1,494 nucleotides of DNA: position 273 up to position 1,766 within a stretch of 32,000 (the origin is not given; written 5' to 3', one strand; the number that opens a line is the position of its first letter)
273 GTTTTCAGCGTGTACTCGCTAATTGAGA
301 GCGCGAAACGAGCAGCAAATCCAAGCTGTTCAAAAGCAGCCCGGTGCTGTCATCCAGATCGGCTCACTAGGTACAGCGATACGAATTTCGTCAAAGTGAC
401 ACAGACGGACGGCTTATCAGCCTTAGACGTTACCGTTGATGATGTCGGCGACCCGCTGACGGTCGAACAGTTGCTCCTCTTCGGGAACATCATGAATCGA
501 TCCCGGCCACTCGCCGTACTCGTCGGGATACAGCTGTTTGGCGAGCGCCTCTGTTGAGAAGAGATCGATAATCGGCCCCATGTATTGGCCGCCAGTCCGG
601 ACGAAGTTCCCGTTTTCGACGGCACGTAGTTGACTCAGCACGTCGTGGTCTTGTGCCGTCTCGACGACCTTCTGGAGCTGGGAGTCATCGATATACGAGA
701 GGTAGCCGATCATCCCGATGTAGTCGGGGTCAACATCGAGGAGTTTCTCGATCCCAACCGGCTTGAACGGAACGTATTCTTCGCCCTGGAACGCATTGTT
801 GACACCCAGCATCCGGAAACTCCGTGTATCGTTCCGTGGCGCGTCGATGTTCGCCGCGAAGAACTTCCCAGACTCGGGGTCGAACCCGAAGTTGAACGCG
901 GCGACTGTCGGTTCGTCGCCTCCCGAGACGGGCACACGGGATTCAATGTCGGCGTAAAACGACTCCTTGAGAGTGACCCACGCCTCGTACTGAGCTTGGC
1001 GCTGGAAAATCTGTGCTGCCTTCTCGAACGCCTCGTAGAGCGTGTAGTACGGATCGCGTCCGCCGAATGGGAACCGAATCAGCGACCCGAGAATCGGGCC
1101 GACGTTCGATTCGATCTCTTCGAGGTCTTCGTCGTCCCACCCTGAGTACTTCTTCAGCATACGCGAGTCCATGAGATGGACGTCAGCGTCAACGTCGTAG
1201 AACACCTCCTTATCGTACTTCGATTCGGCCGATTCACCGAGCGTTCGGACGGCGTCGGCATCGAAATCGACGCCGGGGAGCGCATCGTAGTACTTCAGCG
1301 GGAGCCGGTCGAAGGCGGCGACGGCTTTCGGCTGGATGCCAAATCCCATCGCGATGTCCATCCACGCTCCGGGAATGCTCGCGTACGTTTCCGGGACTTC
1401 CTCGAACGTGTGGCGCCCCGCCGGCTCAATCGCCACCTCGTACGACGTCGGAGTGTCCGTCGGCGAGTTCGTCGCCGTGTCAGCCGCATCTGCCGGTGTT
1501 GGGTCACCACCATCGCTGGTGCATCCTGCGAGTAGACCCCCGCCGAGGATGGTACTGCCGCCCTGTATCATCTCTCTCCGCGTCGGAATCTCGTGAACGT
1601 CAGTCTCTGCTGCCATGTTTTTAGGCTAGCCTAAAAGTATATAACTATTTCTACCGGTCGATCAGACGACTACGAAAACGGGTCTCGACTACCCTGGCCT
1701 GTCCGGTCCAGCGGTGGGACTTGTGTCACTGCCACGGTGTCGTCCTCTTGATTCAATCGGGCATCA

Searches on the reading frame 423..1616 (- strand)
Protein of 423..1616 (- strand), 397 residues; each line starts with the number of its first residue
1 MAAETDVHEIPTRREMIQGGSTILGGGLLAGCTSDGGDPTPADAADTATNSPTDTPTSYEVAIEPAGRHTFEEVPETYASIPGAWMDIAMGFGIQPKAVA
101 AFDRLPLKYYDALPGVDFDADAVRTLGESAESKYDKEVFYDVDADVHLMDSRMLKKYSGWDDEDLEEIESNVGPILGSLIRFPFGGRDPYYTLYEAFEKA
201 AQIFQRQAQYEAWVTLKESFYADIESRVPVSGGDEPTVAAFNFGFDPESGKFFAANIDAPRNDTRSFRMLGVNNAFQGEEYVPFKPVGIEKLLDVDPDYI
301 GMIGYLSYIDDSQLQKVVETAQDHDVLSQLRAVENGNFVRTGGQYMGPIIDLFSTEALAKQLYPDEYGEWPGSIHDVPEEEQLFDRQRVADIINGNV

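Call 9: search_protein_families(library=pfam, proteins=[window:423-1616:-], max_evalue=0.01)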
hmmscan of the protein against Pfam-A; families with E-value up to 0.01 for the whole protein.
window:423-1616:- (397 aa): 1 family
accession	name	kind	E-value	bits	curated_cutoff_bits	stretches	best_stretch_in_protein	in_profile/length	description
PF01497.23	Peripla_BP_2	-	7.5e-11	42.3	27.5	1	164-344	72-234/235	Periplasmic binding protein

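Call 12: find_homologous_proteins(query=window:423-1616:-, max_evalue=1e-10)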
Query window:423-1616:- (397 aa): 1215 proteins with E <= 1e-10 among 8000 candidates; the best 120 are listed.
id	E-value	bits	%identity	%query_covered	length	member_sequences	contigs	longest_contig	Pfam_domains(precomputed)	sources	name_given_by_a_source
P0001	3.5e-261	884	98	100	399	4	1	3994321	PF01497.24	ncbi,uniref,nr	ncbi:ABC transporter substrate-binding protein [Halogeometricum borinquense]|uniref:ABC transporter 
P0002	7.7e-231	785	85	100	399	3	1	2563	PF01497.24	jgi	jgi:iron complex transport system substrate-binding protein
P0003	2.2e-223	760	83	100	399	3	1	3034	PF01497.24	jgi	jgi:iron complex transport system substrate-binding protein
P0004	1.0e-222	758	82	100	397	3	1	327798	PF01497.24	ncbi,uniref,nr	ncbi:ABC transporter substrate-binding protein (plasmid) [Haloferax larsenii]|uniref:ABC transporter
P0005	1.0e-221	755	82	100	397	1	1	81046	PF01497.24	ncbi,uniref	ncbi:ABC transporter substrate-binding protein [Haloarcula sp. CGMCC 1.2071]|uniref:ABC transporter 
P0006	1.1e-221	754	83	100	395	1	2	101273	PF01497.24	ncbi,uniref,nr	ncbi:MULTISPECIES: ABC transporter substrate-binding protein [Haloarcula]|uniref:ABC transporter sub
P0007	6.6e-220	749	82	100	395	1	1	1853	PF01497.24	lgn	-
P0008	9.3e-218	741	81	100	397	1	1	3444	PF01497.24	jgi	jgi:iron complex transport system substrate-binding protein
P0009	2.4e-217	740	81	100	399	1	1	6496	PF01497.24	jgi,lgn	jgi:iron complex transport system substrate-binding protein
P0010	3.1e-213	727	79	100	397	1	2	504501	PF01497.24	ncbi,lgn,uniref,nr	ncbi:ABC transporter substrate-binding protein [Haloarcula salina]|uniref:ABC transporter substrate-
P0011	6.2e-200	683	73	100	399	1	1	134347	PF01497.24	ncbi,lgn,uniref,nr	ncbi:ferrichrome-binding protein [Halomicrobium zhouii]|uniref:Ferrichrome-binding protein n=1 Tax=H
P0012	5.9e-196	670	73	97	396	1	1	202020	PF01497.24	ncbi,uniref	ncbi:ABC transporter substrate-binding protein [Halobellus rarus]|uniref:ABC transporter substrate-b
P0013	3.0e-194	664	72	99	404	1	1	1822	PF01497.24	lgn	-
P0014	4.9e-190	650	70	100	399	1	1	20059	PF01497.24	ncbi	-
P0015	1.4e-177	609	92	73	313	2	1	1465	PF01497.24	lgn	-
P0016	9.5e-175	600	66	99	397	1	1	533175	PF01497.24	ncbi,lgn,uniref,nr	ncbi:ABC transporter substrate-binding protein [Halocalculus aciditolerans]|uniref:Fe/B12 periplasmi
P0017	6.5e-168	577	65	99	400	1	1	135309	PF01497.24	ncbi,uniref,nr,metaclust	ncbi:ABC transporter substrate-binding protein [Haloferax marisrubri]|uniref:ABC transporter substra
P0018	6.5e-166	571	63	100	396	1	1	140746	PF01497.24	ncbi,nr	ncbi:iron complex transport system substrate-binding protein [Halarchaeum solikamskense]|nr:ABC tran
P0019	1.1e-155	537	61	98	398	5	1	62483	PF01497.24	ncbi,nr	ncbi:ABC transporter substrate-binding protein [Halogeometricum borinquense]|nr:ABC transporter subs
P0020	1.3e-148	514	61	97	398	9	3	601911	PF01497.24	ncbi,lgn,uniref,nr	ncbi:ABC transporter substrate-binding protein [Haloarcula rubripromontorii]|uniref:ABC transporter 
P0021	1.7e-146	507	59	97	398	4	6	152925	PF01497.24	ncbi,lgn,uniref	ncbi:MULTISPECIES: ABC transporter substrate-binding protein [Haloarcula]|uniref:ABC transporter sub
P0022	2.3e-145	503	58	100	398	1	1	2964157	PF01497.24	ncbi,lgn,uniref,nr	ncbi:ABC transporter substrate-binding protein [Halomicrobium katesii]|uniref:ABC transporter substr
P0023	3.4e-143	496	58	96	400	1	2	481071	PF01497.24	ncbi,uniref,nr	ncbi:ABC transporter substrate-binding protein [Halovenus rubra]|uniref:ABC transporter substrate-bi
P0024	4.5e-122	426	63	79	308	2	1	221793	PF01497.24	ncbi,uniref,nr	ncbi:ferrichrome-binding protein [Haloferax mucosum ATCC BAA-1512]|uniref:Ferrichrome-binding protei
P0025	2.4e-121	424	51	98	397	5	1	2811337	PF01497.24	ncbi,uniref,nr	ncbi:ABC transporter substrate-binding protein [Halogeometricum borinquense]|uniref:ABC transporter 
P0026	1.6e-119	418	56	86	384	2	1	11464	PF01497.24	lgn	-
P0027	7.2e-119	416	62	79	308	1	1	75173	PF01497.24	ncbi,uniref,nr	ncbi:ferrichrome-binding protein [Haloarcula amylolytica JCM 13557]|uniref:Ferrichrome-binding prote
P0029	1.5e-116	408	52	97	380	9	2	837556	PF01497.24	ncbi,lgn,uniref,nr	ncbi:ABC transporter substrate-binding protein [Natrinema altunense]|uniref:ABC transporter substrat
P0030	2.6e-116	407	53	97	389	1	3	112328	PF01497.24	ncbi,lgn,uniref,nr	ncbi:ABC transporter substrate-binding protein [Halobiforma nitratireducens]|uniref:Ferrichrome-bind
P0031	4.1e-116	407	50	97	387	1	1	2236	PF01497.24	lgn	-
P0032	7.8e-116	406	51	97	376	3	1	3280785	PF01497.24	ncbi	ncbi:ABC transporter substrate-binding protein [Halostagnicola bangensis]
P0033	1.1e-115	405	51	97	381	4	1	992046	PF01497.24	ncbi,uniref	ncbi:ABC transporter substrate-binding protein [Natrinema sp. LN54]|uniref:ABC transporter substrate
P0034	1.3e-115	405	51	98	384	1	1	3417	PF01497.24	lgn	-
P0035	2.9e-115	404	50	98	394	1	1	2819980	PF01497.24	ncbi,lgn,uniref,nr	ncbi:ABC transporter substrate-binding protein [Halobacterium jilantaiense]|uniref:Ferrichrome-bindi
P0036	4.0e-115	403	51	97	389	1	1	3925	PF01497.24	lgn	-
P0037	5.0e-115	403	54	89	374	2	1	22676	PF01497.24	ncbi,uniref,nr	ncbi:ferrichrome-binding protein [Haloterrigena salina JCM 13891]|uniref:Ferrichrome-binding protein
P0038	1.3e-114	402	53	85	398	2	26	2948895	PF01497.24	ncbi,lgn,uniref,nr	ncbi:ABC transporter substrate-binding protein [Haloferax mediterranei ATCC 33500]|uniref:ABC transp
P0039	5.7e-114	400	52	97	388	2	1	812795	PF01497.24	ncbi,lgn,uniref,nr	ncbi:ABC transporter substrate-binding protein [Halopiger aswanensis]|uniref:Ferrichrome-binding pro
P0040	1.8e-113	398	51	88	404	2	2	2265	PF01497.24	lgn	-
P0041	1.9e-113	398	51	97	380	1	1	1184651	PF01497.24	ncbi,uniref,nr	ncbi:ABC transporter substrate-binding protein [Halopiger djelfimassiliensis]|uniref:ABC transporter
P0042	2.9e-113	397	52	92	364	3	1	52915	PF01497.24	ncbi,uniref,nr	ncbi:ferrichrome ABC transporter substrate-binding protein [Halococcus thailandensis JCM 13552]|unir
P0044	6.6e-113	396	51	97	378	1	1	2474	PF01497.24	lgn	-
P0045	1.0e-111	392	50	97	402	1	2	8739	PF01497.24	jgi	jgi:iron complex transport system substrate-binding protein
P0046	2.2e-111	391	48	98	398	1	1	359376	PF01497.24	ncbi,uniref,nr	ncbi:putative ABC-type transport system substrate-binding protein (substrate iron/cobalamin) [Halofe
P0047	2.4e-111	391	51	97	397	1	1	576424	PF01497.24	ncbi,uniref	ncbi:ABC transporter substrate-binding protein [Natrarchaeobius sp. A-rgal3]|uniref:ABC transporter 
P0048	2.5e-111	391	51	91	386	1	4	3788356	PF01497.24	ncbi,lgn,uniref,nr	ncbi:ABC transporter substrate-binding protein [Natronobacterium gregoryi]|uniref:ABC transporter su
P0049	1.7e-109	385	49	97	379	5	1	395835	PF01497.24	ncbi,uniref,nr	ncbi:ABC transporter substrate-binding protein [Natrialba sp. SSL1]|uniref:ABC transporter substrate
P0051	3.1e-106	374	48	97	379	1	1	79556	PF01497.24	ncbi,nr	ncbi:hypothetical protein HTG_17350 [Natrinema mahii]|nr:hypothetical protein HTG_17350 [Natrinema m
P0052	8.5e-104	366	46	97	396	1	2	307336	PF01497.24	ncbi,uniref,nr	ncbi:ABC transporter substrate-binding protein [Halovenus rubra]|uniref:ABC transporter substrate-bi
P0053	1.3e-102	362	47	92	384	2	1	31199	PF01497.24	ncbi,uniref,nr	ncbi:hypothetical protein MBEHAL_1287 [Halarchaeum acidiphilum MH1-52-1]|uniref:Fe/B12 periplasmic-b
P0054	4.7e-102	360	46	97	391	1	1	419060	PF01497.24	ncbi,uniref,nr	ncbi:ABC transporter substrate-binding protein (plasmid) [Halarchaeum sp. CBA1220]|uniref:ABC transp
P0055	5.6e-102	360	47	96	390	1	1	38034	PF01497.24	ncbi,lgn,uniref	ncbi:ABC transporter substrate-binding protein [Halarchaeum salinum]|uniref:ABC transporter substrat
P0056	1.3e-101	359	45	97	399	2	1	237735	PF01497.24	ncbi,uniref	ncbi:ABC transporter substrate-binding protein [Haloarcula japonica]|uniref:ABC transporter substrat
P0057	5.1e-101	357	45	98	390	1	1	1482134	PF01497.24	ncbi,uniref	ncbi:ABC transporter substrate-binding protein [Halarchaeum sp. P4]|uniref:ABC transporter substrate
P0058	8.3e-101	356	48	97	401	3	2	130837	PF01497.24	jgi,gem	-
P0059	2.6e-100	355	47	97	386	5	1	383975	PF01497.24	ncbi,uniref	ncbi:ABC transporter substrate-binding protein [Halostella litorea]|uniref:ABC transporter substrate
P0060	6.2e-100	353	47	95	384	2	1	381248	PF01497.24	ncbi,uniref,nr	ncbi:hypothetical protein GCM10009017_18920 [Halarchaeum rubridurum]|uniref:Fe/B12 periplasmic-bindi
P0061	4.8e-99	351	44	97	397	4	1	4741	PF01497.24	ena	-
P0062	6.5e-99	350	45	97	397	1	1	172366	PF01497.24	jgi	-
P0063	7.2e-99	350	45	97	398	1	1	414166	PF01497.24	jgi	-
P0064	7.4e-99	350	44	97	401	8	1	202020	PF01497.24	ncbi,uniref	ncbi:ABC transporter substrate-binding protein [Halobellus rarus]|uniref:ABC transporter substrate-b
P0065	9.4e-99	350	46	96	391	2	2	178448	PF01497.24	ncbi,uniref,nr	ncbi:ABC transporter substrate-binding protein [Halarchaeum nitratireducens]|uniref:Ferrichrome-bind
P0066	1.2e-98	349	44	97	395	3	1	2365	PF01497.24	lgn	-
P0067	2.4e-98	348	44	97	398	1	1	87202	PF01497.24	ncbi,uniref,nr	ncbi:iron ABC transporter substrate-binding protein [Haloferax volcanii DSM 14919]|uniref:Iron ABC t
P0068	2.9e-98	348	44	97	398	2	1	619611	PF01497.24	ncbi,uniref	ncbi:ABC transporter substrate-binding protein [Haloferax volcanii]|uniref:ABC transporter substrate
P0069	3.2e-98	348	45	97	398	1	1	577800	PF01497.24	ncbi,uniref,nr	ncbi:ABC transporter substrate-binding protein [Haloferax volcanii]|uniref:ABC transporter substrate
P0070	3.7e-98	348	45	97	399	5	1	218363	PF01497.24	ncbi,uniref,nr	ncbi:ABC transporter substrate-binding protein [Haloarcula argentinensis]|uniref:ABC transporter sub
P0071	8.2e-98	346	44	97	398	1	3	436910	PF01497.24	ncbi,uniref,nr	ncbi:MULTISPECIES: ABC transporter substrate-binding protein [unclassified Haloferax]|uniref:ABC tra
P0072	1.0e-97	346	45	97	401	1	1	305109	PF01497.24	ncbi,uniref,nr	ncbi:hypothetical protein Harman_23380 [Haloarcula mannanilytica]|uniref:Fe/B12 periplasmic-binding 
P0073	1.1e-97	346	44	97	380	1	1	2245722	PF01497.24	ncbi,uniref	ncbi:ABC transporter substrate-binding protein [Haloarcula laminariae]|uniref:ABC transporter substr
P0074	1.2e-97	346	44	97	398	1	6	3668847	PF01497.24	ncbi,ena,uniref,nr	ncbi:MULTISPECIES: ABC transporter substrate-binding protein [Haloferax]|uniref:ABC transporter subs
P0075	1.7e-97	345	42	97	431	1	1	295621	PF01497.24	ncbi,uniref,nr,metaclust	ncbi:iron ABC transporter substrate-binding protein [Haloferax sp. ATCC BAA-644]|uniref:ABC transpor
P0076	1.9e-97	345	44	97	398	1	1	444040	PF01497.24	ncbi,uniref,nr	ncbi:ferrichrome ABC transporter substrate-binding protein [Haloferax sp. Atlit-47N]|uniref:ABC tran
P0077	3.0e-97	345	46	97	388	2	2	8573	PF01497.24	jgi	-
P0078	6.2e-97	344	46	97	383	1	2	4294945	PF01497.24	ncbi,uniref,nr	ncbi:ABC transporter substrate-binding protein [Haloterrigena sp. SYSU A558-1]|uniref:ABC transporte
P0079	6.2e-97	344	45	97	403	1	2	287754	PF01497.24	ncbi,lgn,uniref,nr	ncbi:ABC transporter substrate-binding protein [Halopelagius longus]|uniref:ABC transporter substrat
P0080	8.2e-97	343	44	97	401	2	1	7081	PF01497.24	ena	-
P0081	1.4e-96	342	44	97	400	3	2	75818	PF01497.24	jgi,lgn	jgi:iron complex transport system substrate-binding protein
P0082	5.6e-96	340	45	97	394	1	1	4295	PF01497.24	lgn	-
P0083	5.7e-95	337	44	97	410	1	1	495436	PF01497.24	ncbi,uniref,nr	ncbi:ABC transporter substrate-binding protein [Halorussus halobius]|uniref:ABC transporter substrat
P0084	7.0e-95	337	47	86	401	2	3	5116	PF01497.24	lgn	-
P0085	1.7e-94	336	42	97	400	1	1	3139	PF01497.24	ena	-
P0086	5.5e-94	334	44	97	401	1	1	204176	PF01497.24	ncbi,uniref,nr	ncbi:ABC transporter substrate-binding protein [Halorubrum sp. AJ67]|uniref:ABC transporter substrat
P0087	8.8e-94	333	44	97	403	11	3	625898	PF01497.24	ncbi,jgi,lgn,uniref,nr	ncbi:ABC transporter substrate-binding protein [Haloarcula hispanica]|uniref:ABC transporter substra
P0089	3.1e-93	331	47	92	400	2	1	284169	PF01497.24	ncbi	-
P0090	3.4e-93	331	43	98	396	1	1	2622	PF01497.24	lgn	-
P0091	4.4e-93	331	44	97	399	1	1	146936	PF01497.24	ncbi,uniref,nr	ncbi:ABC transporter substrate-binding protein [Halorussus marinus]|uniref:ABC transporter substrate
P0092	5.1e-93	331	44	96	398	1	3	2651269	PF01497.24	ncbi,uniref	ncbi:ABC transporter substrate-binding protein [Halolamina salina]|uniref:ABC transporter substrate-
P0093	8.7e-93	330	44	97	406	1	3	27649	PF01497.24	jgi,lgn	jgi:iron complex transport system substrate-binding protein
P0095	2.3e-92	329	42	97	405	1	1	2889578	PF01497.24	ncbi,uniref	ncbi:ABC transporter substrate-binding protein [Halorubrum sp. AS12]|uniref:ABC transporter substrat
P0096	3.5e-92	328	43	97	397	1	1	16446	PF01497.24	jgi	jgi:iron complex transport system substrate-binding protein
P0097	1.7e-91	326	42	98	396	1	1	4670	PF01497.24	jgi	jgi:iron complex transport system substrate-binding protein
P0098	2.9e-91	325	43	98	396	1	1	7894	PF01497.24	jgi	jgi:iron complex transport system substrate-binding protein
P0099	1.1e-90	323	43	97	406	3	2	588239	PF01497.24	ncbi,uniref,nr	ncbi:iron complex transport system substrate-binding protein [Halorubrum trapanicum]|uniref:Iron com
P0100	1.2e-89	320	43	97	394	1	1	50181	PF01497.24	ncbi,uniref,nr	ncbi:hypothetical protein Harman_39550 [Haloarcula mannanilytica]|uniref:Fe/B12 periplasmic-binding 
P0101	1.1e-87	313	43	91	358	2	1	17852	PF01497.24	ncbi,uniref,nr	ncbi:hypothetical protein Harman_41460 [Haloarcula mannanilytica]|uniref:Fe/B12 periplasmic-binding 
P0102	1.5e-87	313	42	97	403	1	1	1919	PF01497.24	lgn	-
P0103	4.1e-87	311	46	81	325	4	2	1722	PF01497.24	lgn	-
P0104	1.4e-86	310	41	100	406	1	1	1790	PF01497.24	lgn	-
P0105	1.0e-84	303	41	99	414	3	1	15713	PF01497.24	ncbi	-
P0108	3.6e-84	302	42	98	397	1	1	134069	PF01497.24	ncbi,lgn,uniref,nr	ncbi:ABC transporter substrate-binding protein [Natronorubrum thiooxidans]|uniref:Iron complex trans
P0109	4.1e-84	301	41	99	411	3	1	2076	PF01497.24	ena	-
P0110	2.0e-83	299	47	78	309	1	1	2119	PF01497.24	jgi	jgi:iron complex transport system substrate-binding protein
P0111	1.3e-82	296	43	93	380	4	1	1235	PF01497.24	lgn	-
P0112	3.5e-82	295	39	98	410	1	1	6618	PF01497.24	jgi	jgi:iron complex transport system substrate-binding protein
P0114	1.3e-79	287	42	97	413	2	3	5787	PF01497.24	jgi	-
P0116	1.1e-78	283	41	85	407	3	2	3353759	PF01497.24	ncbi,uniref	ncbi:ABC transporter substrate-binding protein [Haladaptatus sp. CMAA 1911]|uniref:ABC transporter s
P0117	5.0e-78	281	39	100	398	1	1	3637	PF01497.24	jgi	jgi:iron complex transport system substrate-binding protein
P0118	1.2e-76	277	41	97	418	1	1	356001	PF01497.24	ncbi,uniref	ncbi:ABC transporter substrate-binding protein [Haloferax namakaokahaiae]|uniref:ABC transporter sub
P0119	1.3e-76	277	38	99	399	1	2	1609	PF01497.24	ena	-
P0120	1.9e-76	276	43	99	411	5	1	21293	PF01497.24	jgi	jgi:iron complex transport system substrate-binding protein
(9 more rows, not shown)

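Call 14: find_encoding_contigs(protein=P0001, flank=6000, max_places=3)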
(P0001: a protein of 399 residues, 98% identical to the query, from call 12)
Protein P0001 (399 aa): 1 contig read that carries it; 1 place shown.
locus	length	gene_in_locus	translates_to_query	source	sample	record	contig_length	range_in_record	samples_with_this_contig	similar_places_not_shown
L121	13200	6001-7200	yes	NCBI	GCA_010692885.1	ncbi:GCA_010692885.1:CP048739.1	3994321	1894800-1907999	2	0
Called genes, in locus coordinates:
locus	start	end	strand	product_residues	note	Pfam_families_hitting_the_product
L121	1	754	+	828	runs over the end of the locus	PF04879:Molybdop_Fe4S4, PF00384:Molybdopterin, PF01568:Molydop_binding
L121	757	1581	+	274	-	PF12797:Fer4_2 (weak), PF12838:Fer4_7 (weak), PF13237:Fer4_10, PF13247:Fer4_11, PF12797:Fer4_2 (weak), PF12837:Fer4_6, PF00037:Fer4, PF13247:Fer4_11, +6 more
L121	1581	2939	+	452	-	PF03916:NrfD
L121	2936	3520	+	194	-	PF02613:Nitrate_red_del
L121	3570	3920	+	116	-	-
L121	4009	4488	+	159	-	PF00174:Oxidored_molyb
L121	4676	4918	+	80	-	-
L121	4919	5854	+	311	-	PF05834:Lycopene_cycl (faint), PF07992:Pyr_redox_2 (weak), PF13738:Pyr_redox_3 (faint)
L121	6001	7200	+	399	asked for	PF01497:Peripla_BP_2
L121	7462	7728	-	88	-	-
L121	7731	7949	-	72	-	-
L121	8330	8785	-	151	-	PF14567:SUKH_5 (weak), PF09346:SMI1_KNR4, PF14568:SUKH_6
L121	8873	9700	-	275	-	PF15575:Imm49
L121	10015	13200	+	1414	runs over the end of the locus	-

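Call 20: search_protein_families(library=pfam, alignment_id=A1, max_evalue=0.001)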
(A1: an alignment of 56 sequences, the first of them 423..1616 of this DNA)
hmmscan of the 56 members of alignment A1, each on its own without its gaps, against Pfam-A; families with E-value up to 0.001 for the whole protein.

A. member 1, window:423-1616:- (397 aa): 1 family
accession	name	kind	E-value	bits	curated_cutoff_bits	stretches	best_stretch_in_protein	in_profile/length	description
PF01497.23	Peripla_BP_2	-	7.5e-11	42.3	27.5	1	164-344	72-234/235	Periplasmic binding protein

B. families by the number of members that match (of 56 scanned): 26 families (the first 25 are shown)
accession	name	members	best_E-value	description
PF01497.23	Peripla_BP_2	24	2.8e-21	Periplasmic binding protein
PF16502.10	DUF5059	9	1.5e-248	Domain of unknown function (DUF5059)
PF00127.26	Copper-bind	8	2.4e-16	Copper binding proteins, plastocyanin/azurin family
PF13531.11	SBP_bac_11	4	4e-11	Bacterial extracellular solute-binding protein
PF13416.11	SBP_bac_8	4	8.4e-11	Bacterial extracellular solute-binding protein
PF13343.11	SBP_bac_6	4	2e-08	Bacterial extracellular solute-binding protein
PF01547.30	SBP_bac_1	4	1.3e-07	Bacterial extracellular solute-binding protein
PF07992.20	Pyr_redox_2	2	1.5e-13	Pyridine nucleotide-disulphide oxidoreductase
PF00890.30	FAD_binding_2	2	5.6e-08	FAD binding domain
PF01266.30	DAO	2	2.2e-07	FAD dependent oxidoreductase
PF03486.20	HI0933_like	2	1.4e-06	HI0933-like protein Rossmann domain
PF13738.12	Pyr_redox_3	2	3e-06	Pyridine nucleotide-disulphide oxidoreductase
PF13450.12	NAD_binding_8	2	1.9e-05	NAD(P)-binding Rossmann-like domain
PF12831.13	FAD_oxidored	2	2e-05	FAD dependent oxidoreductase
PF04183.18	IucA_IucC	1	6e-74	IucA / IucC family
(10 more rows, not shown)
